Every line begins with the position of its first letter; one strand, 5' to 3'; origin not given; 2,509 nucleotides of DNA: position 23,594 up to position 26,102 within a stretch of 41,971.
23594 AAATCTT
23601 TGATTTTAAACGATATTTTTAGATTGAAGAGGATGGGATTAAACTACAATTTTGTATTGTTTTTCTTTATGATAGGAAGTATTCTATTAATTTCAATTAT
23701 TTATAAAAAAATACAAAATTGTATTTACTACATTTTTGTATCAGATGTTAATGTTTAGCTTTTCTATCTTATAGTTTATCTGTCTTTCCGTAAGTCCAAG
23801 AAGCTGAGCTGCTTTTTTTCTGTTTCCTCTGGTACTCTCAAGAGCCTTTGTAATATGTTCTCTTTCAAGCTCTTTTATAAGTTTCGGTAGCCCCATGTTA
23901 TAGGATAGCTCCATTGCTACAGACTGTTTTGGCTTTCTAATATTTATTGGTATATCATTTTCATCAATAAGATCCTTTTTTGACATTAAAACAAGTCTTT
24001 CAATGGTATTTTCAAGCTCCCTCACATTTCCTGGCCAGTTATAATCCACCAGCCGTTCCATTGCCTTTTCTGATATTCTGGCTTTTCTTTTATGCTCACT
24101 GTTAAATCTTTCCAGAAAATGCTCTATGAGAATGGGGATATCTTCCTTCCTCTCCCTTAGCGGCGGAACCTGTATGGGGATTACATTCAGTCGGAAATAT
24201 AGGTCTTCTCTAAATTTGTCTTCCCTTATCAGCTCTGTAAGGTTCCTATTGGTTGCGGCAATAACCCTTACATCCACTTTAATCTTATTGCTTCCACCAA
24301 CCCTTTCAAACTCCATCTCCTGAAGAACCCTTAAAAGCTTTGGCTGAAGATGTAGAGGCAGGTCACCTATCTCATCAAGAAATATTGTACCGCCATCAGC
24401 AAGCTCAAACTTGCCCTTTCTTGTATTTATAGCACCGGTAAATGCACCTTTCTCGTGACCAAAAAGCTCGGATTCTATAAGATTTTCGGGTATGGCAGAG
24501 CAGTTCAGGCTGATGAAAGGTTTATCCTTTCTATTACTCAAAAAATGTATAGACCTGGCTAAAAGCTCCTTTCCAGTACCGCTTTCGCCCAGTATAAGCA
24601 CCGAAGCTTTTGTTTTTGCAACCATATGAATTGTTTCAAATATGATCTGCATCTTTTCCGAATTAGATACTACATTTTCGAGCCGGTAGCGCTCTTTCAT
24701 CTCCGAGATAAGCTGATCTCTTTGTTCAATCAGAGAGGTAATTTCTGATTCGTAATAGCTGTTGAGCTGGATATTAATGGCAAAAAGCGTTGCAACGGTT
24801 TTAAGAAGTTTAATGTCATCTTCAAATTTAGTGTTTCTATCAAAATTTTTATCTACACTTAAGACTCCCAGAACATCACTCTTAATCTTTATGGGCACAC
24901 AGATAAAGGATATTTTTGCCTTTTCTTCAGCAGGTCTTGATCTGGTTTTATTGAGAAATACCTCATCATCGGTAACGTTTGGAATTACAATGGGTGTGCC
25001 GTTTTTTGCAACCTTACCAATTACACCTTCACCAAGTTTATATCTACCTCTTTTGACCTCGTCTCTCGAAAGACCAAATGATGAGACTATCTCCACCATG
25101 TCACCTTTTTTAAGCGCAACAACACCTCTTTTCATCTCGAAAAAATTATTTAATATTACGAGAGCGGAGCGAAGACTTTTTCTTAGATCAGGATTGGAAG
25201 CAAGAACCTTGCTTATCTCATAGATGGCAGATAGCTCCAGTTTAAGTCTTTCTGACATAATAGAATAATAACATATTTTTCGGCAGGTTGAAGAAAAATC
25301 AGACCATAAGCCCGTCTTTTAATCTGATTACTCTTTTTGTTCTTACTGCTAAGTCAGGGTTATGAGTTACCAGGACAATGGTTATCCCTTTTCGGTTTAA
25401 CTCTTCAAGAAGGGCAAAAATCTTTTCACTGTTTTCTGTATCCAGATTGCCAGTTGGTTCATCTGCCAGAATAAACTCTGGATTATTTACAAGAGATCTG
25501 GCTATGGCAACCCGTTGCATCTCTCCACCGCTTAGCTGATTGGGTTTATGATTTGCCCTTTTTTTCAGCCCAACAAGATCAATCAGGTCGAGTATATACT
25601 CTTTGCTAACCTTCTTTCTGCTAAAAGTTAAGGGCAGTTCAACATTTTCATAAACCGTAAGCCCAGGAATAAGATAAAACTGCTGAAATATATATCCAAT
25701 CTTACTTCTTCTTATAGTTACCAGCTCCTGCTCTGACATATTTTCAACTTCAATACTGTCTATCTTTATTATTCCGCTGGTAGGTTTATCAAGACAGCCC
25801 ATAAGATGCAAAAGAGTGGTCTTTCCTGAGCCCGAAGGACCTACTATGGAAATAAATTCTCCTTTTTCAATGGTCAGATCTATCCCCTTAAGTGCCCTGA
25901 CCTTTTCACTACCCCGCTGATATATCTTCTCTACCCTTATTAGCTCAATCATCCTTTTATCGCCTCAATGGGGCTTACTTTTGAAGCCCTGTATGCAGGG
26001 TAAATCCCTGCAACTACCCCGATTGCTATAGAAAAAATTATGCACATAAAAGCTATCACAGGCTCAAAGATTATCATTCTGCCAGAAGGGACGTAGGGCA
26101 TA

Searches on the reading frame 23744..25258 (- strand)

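Call 48: search_protein_families(library=ncbifam, proteins=[window:23744-25258:-], max_evalue=1e-25)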
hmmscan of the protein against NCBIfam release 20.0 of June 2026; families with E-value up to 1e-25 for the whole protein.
window:23744-25258:- (505 aa): 25 families
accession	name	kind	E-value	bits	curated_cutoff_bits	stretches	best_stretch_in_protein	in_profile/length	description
TIGR01817.1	nifA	equivalog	4.6e-165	550.4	528.85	1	7-447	2-449/534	nif-specific transcriptional activator NifA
NF041552.1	TF_PrdR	equivalog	2e-123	412.7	795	1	115-500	210-575/577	sigma-54 dependent transcriptional regulator PrdR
NF008469.0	PRK11361.1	equivalog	9.4e-119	397.1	714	1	172-504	121-457/461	acetoacetate metabolism transcriptional regulator AtoC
NF003451.0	PRK05022.1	equivalog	5.1e-112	375.2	476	1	119-503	116-510/512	nitric oxide reductase transcriptional regulator NorR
TIGR02915.1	PEP_resp_reg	equivalog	2.6e-111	372.6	502.6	1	178-503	123-444/445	PEP-CTERM-box response regulator transcription factor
TIGR01818.1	ntrC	equivalog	7.4e-111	371.2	558.6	1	185-446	125-387/463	nitrogen regulation protein NR(I)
NF038308.1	RNA_repair_RtcR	equivalog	2.1e-105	353.6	650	1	176-495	162-505/530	RNA repair transcriptional activator RtcR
NF050807.1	TransRegFlbDCaul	equivalog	7e-102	341.6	750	1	195-500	119-437/454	sigma-54-dependent transcriptional regulator FlbD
NF007689.0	PRK10365.1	equivalog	1.8e-97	326.9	760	1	196-498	141-439/441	sigma-54-dependent response regulator transcription factor ZraR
NF011958.0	PRK15429.1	equivalog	1.3e-96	324.7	830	1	53-504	233-687/692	formate hydrogenlyase transcriptional activator FlhA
TIGR02974.1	phageshock_pspF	equivalog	7.3e-96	321.3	443.55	1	197-429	2-236/336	phage shock protein operon transcriptional activator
NF041906.1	V4R_TF_MobR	exception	7.3e-94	315.2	999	1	176-500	214-543/544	phenol degradation transcriptional regulator MobR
NF049963.1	RespRegFlgRCampy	domain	1.1e-92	311.2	750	1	190-502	130-428/429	fla regulon two-component system response regulator FlgR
NF041946.1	LuxO_transreg_Vib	equivalog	1.4e-89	301.1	800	1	185-504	124-438/463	quorum-sensing sigma-54 dependent transcriptional regulator LuxO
NF008176.1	PRK10923.1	equivalog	1.7e-89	300.6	620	1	178-502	124-467/469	nitrogen regulation protein NR(I)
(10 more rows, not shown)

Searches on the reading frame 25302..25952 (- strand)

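Call 48: search_protein_families(library=ncbifam, proteins=[window:25302-25952:-], max_evalue=1e-25)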
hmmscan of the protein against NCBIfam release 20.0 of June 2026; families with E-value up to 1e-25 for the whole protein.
window:25302-25952:- (217 aa): 98 families (the best 25 are shown)
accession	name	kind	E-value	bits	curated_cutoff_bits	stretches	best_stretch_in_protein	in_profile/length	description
TIGR02211.1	LolD_lipo_ex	equivalog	2e-72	243.3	307.75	1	2-216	2-219/221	lipoprotein-releasing ABC transporter ATP-binding protein LolD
NF038007.1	ABC_ATP_DarD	equivalog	8.3e-71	237.9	375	1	1-215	1-217/218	darobactin export ABC transporter ATP-binding protein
TIGR02673.1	FtsE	equivalog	1.8e-66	223.9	264.85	1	1-214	1-213/214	cell division ATP-binding protein FtsE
NF007826.0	PRK10535.1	equivalog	1.6e-65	221.6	966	1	2-216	5-221/648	macrolide ABC transporter ATP-binding protein/permease MacB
NF008639.0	PRK11629.1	equivalog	6.6e-64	215.5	360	1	6-215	11-223/234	lipoprotein-releasing ABC transporter ATP-binding protein LolD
TIGR03608.1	L_ocin_972_ABC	subfamily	2.2e-62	210.2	254.85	1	17-211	10-206/206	putative bacteriocin export ABC transporter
TIGR02982.1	heterocyst_DevA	subfamily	1.5e-57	194.8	295.8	1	2-216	2-219/220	ABC exporter ATP-binding subunit, DevA family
NF007879.0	PRK10584.1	equivalog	2.3e-57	194.4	336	1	2-215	7-223/228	putative ABC transporter ATP-binding protein YbbA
TIGR02315.1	ABC_phnC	equivalog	6.2e-52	176.4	266.1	1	4-217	1-225/243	phosphonate ABC transporter ATP-binding protein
NF040933.2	ABC_arch_GlcV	equivalog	1.5e-51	175.3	450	1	2-200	3-203/357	glucose ABC transporter ATP-binding protein GlcV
TIGR02314.1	ABC_MetN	equivalog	3e-50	171.2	499.7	1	1-204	1-206/343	methionine ABC transporter ATP-binding protein MetN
NF007027.0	PRK09493.1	equivalog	1.9e-47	161.7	379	1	1-211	1-209/240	glutamine ABC transporter ATP-binding protein GlnQ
TIGR01186.1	proV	subfamily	2.7e-47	161.7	326.6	1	19-217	7-209/363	betaine/proline/choline family ABC transporter ATP-binding protein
TIGR03265.1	PhnT2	equivalog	3.1e-46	158.2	457.7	1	5-204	5-200/353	putative 2-aminoethylphosphonate ABC transporter ATP-binding protein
TIGR04521.1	ECF_ATPase_2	equivalog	4.4e-45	153.9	330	1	2-215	1-222/279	energy-coupling factor transporter ATPase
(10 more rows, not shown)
